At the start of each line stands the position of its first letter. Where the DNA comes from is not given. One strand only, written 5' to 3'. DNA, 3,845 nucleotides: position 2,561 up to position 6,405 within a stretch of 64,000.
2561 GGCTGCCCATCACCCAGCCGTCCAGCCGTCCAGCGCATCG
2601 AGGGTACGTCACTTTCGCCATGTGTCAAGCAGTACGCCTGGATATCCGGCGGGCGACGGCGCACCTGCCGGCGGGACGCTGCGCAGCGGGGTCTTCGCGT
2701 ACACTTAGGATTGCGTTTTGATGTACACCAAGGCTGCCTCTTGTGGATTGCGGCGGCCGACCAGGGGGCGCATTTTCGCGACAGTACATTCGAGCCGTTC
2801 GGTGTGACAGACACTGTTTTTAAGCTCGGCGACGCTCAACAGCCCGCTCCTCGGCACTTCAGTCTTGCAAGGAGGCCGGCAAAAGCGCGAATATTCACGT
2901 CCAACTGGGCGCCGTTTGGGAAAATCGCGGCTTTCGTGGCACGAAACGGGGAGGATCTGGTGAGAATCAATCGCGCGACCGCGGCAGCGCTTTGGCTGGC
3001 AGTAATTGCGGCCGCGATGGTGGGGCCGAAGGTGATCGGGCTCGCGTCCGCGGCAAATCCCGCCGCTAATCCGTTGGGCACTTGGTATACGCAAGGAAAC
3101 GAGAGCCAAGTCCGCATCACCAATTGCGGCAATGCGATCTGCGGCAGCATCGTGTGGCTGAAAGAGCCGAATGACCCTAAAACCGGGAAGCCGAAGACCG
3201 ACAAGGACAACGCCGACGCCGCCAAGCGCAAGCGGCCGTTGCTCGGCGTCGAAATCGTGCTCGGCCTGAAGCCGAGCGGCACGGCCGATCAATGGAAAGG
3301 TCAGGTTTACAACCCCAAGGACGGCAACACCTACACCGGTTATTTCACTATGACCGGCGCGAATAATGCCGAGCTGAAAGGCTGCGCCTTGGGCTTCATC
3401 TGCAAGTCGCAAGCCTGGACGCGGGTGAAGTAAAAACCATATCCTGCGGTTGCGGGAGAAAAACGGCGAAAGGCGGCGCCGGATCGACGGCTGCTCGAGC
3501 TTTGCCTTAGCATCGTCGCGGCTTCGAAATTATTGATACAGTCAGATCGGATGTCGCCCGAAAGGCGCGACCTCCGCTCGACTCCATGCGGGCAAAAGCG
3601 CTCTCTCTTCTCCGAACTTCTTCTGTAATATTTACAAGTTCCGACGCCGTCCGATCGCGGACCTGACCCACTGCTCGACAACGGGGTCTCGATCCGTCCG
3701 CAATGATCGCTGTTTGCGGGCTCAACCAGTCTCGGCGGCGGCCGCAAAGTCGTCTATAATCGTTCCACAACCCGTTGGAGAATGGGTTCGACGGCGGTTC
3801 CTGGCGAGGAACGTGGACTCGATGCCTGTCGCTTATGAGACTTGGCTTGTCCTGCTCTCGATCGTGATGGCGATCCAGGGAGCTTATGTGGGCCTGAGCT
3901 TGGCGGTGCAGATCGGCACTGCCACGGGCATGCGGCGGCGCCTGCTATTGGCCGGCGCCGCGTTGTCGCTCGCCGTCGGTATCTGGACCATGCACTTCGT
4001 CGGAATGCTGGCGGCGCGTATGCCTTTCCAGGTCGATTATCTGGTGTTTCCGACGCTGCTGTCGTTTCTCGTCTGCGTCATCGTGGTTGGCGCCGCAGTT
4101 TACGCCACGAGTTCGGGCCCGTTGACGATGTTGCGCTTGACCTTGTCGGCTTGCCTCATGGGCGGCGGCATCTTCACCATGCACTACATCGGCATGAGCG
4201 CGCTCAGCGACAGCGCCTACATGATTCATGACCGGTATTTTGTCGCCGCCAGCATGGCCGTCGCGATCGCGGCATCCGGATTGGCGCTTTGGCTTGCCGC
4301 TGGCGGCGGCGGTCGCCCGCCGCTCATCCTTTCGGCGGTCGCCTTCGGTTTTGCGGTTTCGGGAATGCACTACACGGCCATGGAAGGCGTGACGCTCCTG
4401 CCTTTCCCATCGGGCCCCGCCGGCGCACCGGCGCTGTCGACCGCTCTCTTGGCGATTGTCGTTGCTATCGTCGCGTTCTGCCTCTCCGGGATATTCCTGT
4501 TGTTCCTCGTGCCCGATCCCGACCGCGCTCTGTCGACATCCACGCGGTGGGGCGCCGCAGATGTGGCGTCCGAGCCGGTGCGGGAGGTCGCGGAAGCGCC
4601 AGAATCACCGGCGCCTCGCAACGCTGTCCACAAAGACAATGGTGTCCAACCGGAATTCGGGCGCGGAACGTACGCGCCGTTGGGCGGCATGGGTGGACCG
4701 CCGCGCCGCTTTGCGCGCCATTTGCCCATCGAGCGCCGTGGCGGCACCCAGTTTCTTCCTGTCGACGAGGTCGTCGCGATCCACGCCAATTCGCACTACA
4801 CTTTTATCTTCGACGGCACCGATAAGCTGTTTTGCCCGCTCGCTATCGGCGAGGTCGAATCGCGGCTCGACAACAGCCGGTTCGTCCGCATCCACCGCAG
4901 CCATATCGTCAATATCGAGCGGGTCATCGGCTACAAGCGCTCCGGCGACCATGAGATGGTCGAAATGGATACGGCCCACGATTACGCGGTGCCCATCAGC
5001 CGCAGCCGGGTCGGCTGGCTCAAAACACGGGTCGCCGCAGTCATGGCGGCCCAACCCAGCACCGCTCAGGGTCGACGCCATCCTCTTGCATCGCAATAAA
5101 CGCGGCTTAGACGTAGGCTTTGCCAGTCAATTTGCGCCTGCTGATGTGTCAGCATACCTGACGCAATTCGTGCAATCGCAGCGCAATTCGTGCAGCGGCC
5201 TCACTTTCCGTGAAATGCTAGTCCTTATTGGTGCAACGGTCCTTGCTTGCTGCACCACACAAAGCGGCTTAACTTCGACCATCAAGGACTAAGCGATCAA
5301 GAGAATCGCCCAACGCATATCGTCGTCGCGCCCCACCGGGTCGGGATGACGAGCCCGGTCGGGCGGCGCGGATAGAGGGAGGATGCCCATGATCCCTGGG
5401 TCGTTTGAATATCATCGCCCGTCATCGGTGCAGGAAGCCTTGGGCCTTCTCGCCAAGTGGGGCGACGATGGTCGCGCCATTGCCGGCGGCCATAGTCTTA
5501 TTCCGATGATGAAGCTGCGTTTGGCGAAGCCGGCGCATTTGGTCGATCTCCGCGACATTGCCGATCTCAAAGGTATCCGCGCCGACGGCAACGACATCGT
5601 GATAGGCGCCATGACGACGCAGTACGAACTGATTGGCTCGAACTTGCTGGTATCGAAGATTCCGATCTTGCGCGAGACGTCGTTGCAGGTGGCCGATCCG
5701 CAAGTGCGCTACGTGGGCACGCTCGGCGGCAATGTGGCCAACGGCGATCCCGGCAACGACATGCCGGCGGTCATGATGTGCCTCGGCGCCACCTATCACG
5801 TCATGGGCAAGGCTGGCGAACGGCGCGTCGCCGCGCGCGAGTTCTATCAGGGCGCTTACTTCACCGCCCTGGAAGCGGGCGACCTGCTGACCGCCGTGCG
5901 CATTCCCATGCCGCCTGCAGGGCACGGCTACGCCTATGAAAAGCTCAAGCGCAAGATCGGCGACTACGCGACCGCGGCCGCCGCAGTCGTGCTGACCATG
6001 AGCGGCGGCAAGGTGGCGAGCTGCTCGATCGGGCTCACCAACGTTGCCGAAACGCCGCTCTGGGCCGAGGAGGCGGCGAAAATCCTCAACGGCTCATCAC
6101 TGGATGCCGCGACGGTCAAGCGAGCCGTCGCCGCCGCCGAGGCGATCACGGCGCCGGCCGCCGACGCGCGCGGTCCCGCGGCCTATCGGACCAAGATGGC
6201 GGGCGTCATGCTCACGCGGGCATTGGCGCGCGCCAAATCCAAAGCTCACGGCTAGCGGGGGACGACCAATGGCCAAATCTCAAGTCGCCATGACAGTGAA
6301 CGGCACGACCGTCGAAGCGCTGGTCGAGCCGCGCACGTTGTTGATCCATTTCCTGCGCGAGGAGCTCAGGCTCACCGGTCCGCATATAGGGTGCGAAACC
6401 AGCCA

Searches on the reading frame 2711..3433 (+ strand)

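Call 83: search_protein_families(library=pfam, proteins=[window:2711-3433:+], max_evalue=0.00001)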
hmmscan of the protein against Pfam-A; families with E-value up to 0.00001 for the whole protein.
window:2711-3433:+ (240 aa): 1 family
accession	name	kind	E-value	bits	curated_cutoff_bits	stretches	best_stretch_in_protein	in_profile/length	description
PF09917.15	DUF2147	-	1.5e-31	109.7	27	1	123-238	1-112/112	Uncharacterized protein conserved in bacteria (DUF2147)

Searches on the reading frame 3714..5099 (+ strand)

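Call 83: search_protein_families(library=pfam, proteins=[window:3714-5099:+], max_evalue=0.00001)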
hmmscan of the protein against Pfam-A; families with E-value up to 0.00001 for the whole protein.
window:3714-5099:+ (461 aa): 2 families
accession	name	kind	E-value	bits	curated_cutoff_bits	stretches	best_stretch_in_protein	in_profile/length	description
PF03707.21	MHYT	-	1.8e-37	127.6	21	2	88-142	2-56/59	Bacterial signalling protein N terminal repeat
PF04397.21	LytTR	-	8.3e-15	55.2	22.6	1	347-438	5-95/98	LytTr DNA-binding domain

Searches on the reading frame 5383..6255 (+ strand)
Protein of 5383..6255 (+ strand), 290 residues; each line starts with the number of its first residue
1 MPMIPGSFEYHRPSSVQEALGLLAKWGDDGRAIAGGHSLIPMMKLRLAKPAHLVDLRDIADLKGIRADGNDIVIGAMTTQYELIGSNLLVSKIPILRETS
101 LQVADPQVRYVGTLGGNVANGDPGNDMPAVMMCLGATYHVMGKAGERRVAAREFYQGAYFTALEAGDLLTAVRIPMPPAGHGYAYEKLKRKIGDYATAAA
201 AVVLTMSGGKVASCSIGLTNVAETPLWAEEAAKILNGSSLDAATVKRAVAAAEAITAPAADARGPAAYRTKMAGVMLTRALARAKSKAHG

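Call 83: search_protein_families(library=pfam, proteins=[window:5383-6255:+], max_evalue=0.00001)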
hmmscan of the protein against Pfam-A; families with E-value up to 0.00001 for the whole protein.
window:5383-6255:+ (290 aa): 2 families
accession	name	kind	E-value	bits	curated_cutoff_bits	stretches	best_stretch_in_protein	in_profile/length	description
PF00941.27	FAD_binding_5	-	7.3e-54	182.6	27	1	7-176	2-169/170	FAD binding domain in molybdopterin dehydrogenase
PF03450.22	CO_deh_flav_C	-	5.8e-25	87.8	25.5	1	184-283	2-101/102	CO dehydrogenase flavoprotein C-terminal domain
